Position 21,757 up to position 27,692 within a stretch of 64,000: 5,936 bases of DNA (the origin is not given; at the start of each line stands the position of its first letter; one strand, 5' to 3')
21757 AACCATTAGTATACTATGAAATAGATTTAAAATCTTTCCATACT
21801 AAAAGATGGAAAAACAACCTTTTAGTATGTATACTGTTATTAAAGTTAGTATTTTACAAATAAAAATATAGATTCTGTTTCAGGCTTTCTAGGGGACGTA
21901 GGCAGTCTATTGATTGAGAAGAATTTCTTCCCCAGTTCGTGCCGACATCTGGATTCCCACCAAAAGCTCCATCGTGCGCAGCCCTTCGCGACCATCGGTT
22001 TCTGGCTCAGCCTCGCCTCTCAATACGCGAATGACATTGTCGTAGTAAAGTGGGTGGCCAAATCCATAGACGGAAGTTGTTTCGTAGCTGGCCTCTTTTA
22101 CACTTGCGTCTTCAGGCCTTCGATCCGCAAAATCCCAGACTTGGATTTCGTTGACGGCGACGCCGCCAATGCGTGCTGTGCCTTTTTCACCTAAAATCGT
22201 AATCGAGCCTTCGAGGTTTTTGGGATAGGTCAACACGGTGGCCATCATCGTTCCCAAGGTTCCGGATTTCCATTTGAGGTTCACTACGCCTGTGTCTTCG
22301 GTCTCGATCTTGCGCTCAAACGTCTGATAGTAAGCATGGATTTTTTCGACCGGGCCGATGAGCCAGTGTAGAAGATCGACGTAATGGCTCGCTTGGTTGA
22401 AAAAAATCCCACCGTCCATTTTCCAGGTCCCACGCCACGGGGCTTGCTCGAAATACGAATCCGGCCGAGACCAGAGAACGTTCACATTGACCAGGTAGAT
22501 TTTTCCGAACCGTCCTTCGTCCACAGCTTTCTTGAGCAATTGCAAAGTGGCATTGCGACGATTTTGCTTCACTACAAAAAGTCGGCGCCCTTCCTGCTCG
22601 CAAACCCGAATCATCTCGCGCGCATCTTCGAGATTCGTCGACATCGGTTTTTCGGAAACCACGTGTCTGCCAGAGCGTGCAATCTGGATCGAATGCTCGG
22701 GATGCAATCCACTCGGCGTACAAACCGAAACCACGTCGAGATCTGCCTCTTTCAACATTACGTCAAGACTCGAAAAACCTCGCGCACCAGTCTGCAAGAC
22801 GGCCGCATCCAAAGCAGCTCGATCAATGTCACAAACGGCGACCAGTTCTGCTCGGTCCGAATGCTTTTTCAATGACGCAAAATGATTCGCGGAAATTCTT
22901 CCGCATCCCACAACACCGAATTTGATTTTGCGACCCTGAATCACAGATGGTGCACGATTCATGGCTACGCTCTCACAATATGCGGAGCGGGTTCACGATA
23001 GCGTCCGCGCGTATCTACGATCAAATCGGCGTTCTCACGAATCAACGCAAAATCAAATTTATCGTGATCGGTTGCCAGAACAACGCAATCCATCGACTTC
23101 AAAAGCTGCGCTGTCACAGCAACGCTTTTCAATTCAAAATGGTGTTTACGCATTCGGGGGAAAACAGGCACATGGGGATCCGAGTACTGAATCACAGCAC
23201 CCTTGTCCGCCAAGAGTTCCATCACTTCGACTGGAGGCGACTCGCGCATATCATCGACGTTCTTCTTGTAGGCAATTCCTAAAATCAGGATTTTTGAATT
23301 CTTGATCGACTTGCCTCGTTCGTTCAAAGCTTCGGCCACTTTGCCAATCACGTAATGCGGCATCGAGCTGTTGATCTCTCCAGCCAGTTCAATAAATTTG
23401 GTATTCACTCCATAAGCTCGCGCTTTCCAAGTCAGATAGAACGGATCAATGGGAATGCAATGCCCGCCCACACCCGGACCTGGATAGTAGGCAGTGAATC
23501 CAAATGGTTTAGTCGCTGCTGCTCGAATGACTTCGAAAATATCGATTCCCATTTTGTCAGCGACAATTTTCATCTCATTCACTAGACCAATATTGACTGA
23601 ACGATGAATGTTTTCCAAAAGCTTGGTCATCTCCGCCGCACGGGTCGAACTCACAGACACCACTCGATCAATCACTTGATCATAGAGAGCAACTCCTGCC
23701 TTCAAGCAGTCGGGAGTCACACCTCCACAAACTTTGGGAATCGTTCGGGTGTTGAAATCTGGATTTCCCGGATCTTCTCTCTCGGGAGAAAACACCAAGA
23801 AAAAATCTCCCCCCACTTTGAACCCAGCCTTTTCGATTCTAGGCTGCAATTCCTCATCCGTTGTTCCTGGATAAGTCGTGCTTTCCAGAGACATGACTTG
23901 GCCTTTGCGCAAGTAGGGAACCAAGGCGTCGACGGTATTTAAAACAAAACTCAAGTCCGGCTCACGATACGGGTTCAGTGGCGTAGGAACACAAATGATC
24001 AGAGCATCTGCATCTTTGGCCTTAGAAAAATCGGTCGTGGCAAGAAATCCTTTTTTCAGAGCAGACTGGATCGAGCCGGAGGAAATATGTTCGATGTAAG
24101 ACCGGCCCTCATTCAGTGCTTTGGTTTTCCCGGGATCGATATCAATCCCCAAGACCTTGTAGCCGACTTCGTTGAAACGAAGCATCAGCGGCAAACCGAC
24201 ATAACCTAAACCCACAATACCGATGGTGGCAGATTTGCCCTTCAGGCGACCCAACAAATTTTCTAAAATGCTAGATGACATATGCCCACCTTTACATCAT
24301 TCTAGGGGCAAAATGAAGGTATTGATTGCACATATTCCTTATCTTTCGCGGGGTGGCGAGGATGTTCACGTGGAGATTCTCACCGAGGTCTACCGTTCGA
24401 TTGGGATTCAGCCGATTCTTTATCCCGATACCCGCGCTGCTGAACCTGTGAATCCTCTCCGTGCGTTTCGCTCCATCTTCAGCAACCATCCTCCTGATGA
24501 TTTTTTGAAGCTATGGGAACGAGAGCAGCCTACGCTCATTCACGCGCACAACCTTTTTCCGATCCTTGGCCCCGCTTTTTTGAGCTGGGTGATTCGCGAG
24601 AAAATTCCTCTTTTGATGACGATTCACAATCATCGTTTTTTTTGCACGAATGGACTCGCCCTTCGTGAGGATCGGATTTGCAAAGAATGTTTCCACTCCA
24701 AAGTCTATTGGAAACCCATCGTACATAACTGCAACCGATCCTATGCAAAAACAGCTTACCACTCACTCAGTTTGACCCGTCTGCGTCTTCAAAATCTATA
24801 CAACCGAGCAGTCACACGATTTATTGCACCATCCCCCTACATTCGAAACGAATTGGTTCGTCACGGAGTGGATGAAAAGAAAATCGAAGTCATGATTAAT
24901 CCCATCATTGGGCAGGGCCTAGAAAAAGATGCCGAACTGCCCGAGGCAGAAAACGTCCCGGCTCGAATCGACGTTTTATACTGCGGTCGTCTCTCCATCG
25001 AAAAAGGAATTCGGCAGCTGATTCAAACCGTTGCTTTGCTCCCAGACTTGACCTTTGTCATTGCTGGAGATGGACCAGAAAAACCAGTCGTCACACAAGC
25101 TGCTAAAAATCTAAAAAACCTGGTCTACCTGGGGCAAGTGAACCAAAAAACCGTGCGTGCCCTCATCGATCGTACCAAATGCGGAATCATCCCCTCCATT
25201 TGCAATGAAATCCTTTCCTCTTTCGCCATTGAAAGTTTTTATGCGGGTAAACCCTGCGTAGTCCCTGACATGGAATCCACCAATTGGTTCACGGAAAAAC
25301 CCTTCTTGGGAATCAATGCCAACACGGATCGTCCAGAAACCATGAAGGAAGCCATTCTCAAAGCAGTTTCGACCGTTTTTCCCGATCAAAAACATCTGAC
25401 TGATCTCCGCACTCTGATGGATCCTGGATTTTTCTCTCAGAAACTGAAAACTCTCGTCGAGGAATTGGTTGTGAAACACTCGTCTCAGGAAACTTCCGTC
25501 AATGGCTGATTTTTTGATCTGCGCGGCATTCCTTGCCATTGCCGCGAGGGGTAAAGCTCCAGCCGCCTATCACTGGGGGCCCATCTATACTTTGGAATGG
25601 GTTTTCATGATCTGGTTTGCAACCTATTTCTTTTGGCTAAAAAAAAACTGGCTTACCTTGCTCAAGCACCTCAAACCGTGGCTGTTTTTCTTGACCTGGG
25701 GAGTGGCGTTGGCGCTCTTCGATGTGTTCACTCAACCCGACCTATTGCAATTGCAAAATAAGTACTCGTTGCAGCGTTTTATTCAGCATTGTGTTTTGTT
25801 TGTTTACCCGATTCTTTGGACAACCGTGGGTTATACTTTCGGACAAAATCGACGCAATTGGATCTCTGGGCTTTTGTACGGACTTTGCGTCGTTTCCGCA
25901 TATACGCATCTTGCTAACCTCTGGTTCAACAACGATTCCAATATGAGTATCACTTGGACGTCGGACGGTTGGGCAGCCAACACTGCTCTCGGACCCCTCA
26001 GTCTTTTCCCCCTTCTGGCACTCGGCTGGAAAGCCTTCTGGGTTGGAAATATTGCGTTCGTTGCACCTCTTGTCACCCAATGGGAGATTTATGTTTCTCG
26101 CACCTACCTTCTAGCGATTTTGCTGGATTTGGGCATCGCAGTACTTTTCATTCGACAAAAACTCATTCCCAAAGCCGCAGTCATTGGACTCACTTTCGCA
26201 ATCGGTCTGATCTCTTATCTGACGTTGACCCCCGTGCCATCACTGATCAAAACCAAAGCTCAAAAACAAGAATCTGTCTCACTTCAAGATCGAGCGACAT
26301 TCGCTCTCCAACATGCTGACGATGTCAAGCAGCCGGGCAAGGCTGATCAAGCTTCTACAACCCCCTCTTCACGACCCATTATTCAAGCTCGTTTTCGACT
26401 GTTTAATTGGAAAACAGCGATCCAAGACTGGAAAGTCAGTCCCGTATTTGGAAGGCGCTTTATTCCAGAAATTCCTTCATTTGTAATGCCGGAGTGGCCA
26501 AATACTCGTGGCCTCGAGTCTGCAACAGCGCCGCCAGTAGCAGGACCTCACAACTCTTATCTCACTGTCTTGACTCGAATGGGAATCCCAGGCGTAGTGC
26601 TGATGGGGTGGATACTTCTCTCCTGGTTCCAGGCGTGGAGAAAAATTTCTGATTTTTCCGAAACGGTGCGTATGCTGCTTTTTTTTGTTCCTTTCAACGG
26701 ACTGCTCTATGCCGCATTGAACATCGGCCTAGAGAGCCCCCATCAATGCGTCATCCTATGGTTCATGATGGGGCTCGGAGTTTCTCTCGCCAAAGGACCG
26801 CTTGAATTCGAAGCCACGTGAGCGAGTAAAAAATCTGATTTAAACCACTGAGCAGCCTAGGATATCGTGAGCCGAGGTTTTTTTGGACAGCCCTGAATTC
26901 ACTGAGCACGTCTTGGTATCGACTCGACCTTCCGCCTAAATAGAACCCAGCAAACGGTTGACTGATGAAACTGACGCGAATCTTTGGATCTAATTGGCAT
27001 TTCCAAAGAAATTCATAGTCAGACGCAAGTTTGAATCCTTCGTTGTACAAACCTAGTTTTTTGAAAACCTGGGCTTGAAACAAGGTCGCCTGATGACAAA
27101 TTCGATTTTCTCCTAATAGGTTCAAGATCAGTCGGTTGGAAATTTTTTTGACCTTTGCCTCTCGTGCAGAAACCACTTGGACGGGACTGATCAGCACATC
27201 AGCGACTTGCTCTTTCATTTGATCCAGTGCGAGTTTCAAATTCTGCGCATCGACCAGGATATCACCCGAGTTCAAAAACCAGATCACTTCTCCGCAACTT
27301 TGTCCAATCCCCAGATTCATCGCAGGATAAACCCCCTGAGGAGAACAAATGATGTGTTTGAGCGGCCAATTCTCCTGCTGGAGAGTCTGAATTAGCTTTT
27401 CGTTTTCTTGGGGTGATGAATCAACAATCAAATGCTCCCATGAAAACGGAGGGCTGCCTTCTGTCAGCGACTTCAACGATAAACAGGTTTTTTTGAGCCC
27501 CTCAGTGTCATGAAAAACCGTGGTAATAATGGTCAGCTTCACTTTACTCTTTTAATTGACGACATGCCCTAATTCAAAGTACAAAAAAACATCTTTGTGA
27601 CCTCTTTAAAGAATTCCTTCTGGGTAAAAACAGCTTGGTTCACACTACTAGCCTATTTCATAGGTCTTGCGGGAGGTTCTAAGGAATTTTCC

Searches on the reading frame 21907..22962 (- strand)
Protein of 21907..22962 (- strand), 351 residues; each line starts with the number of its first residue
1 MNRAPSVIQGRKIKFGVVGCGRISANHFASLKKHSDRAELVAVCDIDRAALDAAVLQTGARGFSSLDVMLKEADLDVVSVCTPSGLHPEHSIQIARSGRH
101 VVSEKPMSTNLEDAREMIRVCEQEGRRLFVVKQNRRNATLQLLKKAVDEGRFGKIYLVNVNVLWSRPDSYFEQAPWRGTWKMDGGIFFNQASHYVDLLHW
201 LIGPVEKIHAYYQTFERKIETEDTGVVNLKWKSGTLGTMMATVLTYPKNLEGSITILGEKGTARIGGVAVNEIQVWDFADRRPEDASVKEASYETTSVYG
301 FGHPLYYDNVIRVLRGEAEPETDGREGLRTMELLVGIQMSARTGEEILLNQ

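Call 10: search_protein_families(library=pfam, proteins=[window:21907-22962:-])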
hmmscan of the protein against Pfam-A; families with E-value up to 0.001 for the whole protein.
window:21907-22962:- (351 aa): 4 families
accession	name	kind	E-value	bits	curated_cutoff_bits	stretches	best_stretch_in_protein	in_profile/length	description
PF02894.22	GFO_IDH_MocA_C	-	2.6e-34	119.4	22.9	1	144-346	1-215/218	Oxidoreductase family, C-terminal alpha/beta domain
PF01408.29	GFO_IDH_MocA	-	1.5e-30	106.8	24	1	13-130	1-118/120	Oxidoreductase family, NAD-binding Rossmann fold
PF22725.1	GFO_IDH_MocA_C3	-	3.2e-30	105.1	27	1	141-263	2-123/124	GFO/IDH/MocA C-terminal domain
PF03447.22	NAD_binding_3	-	8.1e-06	27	24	1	19-129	1-114/116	Homoserine dehydrogenase, NAD binding domain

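Call 14: search_protein_families(library=ncbifam, proteins=[window:21907-22962:-])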
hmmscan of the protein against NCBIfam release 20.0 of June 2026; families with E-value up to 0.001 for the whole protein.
window:21907-22962:- (351 aa): 11 families
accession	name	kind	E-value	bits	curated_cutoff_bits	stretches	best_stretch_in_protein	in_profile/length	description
TIGR04380.1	myo_inos_iolG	equivalog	2.6e-37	128.4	355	1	12-346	1-328/330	inositol 2-dehydrogenase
NF040723.1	UDP-GlcNAcDh_Arch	equivalog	2.2e-29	102.9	450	1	13-277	1-248/302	UDP-N-acetylglucosamine 3-dehydrogenase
NF052479.1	LevoglcsnDh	equivalog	4e-25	88.3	650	1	43-223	41-223/386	levoglucosan dehydrogenase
NF052679.1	InsChiInosDhIolG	equivalog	2.4e-17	63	540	1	13-265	3-250/343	bifunctional inositol 2-dehydrogenase/D-chiro-inositol 1-dehydrogenase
NF008607.0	PRK11579.1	subfamily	6.1e-17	61.6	330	1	12-209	4-196/346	oxidoreductase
NF058563.1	BT_2159_fam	equivalog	2.1e-16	59.9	650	1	13-203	1-184/350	disaccharide 3-dehydrogenase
NF041392.1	XylDh_Gfo6_Halo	equivalog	2.9e-15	55.9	350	1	13-347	17-348/350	D-xylose 1-dehydrogenase Gfo6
NF007574.0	PRK10206.1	equivalog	2.5e-13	49.8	352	1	61-231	52-216/345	oxidoreductase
NF058561.1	BT_2158_fam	equivalog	3.4e-07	29.2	750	1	16-158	39-180/487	glycoside 3-dehydrogenase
NF009830.0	PRK13304.1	equivalog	5.4e-05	22.8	267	1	13-79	2-67/265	aspartate dehydrogenase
TIGR03944.1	dehyd_SbnB_fam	equivalog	7.4e-05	21.9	326.9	1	13-84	133-208/327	2,3-diaminopropionate biosynthesis protein SbnB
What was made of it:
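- The only nucleotide-sugar dehydrogenase in the window (22965-24281) scores best on UDP-ManNAc and UDP-GlcNAc dehydrogenase models, not on UDP-glucose dehydrogenase models (call 14).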

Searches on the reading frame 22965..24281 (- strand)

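Call 10: search_protein_families(library=pfam, proteins=[window:22965-24281:-])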
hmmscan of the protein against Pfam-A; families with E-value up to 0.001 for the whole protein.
window:22965-24281:- (438 aa): 4 families
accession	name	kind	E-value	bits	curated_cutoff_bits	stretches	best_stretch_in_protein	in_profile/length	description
PF03721.20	UDPG_MGDP_dh_N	-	8e-43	146.6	27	1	19-194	2-181/187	UDP-glucose/GDP-mannose dehydrogenase family, NAD binding domain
PF00984.24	UDPG_MGDP_dh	-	5.4e-31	107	25.4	1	214-305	1-93/94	UDP-glucose/GDP-mannose dehydrogenase family, central domain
PF03720.21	UDPG_MGDP_dh_C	-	5.2e-23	81.8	30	1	332-428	1-101/103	UDP-glucose/GDP-mannose dehydrogenase family, UDP binding domain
PF03446.21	NAD_binding_2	-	1.6e-06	28.7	21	1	19-154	1-112/161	NAD binding domain of 6-phosphogluconate dehydrogenase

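Call 14: search_protein_families(library=ncbifam, proteins=[window:22965-24281:-])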
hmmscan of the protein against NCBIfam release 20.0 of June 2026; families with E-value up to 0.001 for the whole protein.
window:22965-24281:- (438 aa): 7 families
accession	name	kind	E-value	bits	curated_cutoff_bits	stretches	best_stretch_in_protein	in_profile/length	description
TIGR03026.1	NDP-sugDHase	subfamily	1.4e-128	429.2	189.8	1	19-425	2-412/413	nucleotide sugar dehydrogenase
NF008286.0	PRK11064.1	equivalog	4.3e-75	252.9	459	1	18-426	4-417/420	UDP-N-acetyl-D-mannosamine dehydrogenase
NF040825.1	UDPMaNacDH_Arch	equivalog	4.9e-74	249.7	750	1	19-410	2-378/418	UDP-N-acetyl-D-mannosamine dehydrogenase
NF011729.0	PRK15182.1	equivalog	1.5e-60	205.2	592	1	19-410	8-392/425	Vi polysaccharide biosynthesis UDP-N-acetylglucosamine C-6 dehydrogenase TviB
NF041297.1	UDPGDh_AglM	equivalog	8.4e-46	156.8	670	1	20-410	3-396/429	UDP-glucose 6-dehydrogenase AglM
NF047673.2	TeichurnBiosyTuaD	equivalog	1.2e-32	113.6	700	1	20-407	4-388/439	UDP-glucose 6-dehydrogenase TuaD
NF011631.0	PRK15057.1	equivalog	1.2e-09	37.8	757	1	20-362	3-330/388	UDP-glucose 6-dehydrogenase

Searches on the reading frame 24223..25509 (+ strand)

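Call 10: search_protein_families(library=pfam, proteins=[window:24223-25509:+])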
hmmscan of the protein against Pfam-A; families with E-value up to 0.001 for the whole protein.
window:24223-25509:+ (428 aa): 4 families
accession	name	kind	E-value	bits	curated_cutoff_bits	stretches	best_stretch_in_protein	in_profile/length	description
PF00534.26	Glycos_transf_1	-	1.2e-14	54.6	26.4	1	248-382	15-156/172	Glycosyl transferases group 1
PF13692.12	Glyco_trans_1_4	-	6e-14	53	27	1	250-381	3-139/142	Glycosyl transferases group 1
PF13439.12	Glyco_transf_4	-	3.6e-13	50.3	28.5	1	83-228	53-166/170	Glycosyltransferase Family 4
PF13579.12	Glyco_trans_4_4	-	1.9e-09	38.5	29.7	1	91-226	60-157/158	Glycosyl transferase 4-like domain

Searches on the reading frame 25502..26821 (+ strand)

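Call 10: search_protein_families(library=pfam, proteins=[window:25502-26821:+])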
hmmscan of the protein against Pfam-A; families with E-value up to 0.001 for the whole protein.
window:25502-26821:+ (439 aa): 1 family
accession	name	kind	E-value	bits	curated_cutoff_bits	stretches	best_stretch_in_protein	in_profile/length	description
PF04932.20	Wzy_C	-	7.2e-10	39.3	31.7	1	199-367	15-147/149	O-Antigen ligase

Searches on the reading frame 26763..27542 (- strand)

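Call 10: search_protein_families(library=pfam, proteins=[window:26763-27542:-])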
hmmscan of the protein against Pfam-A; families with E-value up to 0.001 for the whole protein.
window:26763-27542:- (259 aa): 1 family
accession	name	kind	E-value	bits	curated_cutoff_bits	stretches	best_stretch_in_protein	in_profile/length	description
PF00535.33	Glycos_transf_2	-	3.6e-07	30.7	23.3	1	4-137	1-131/168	Glycosyl transferase family 2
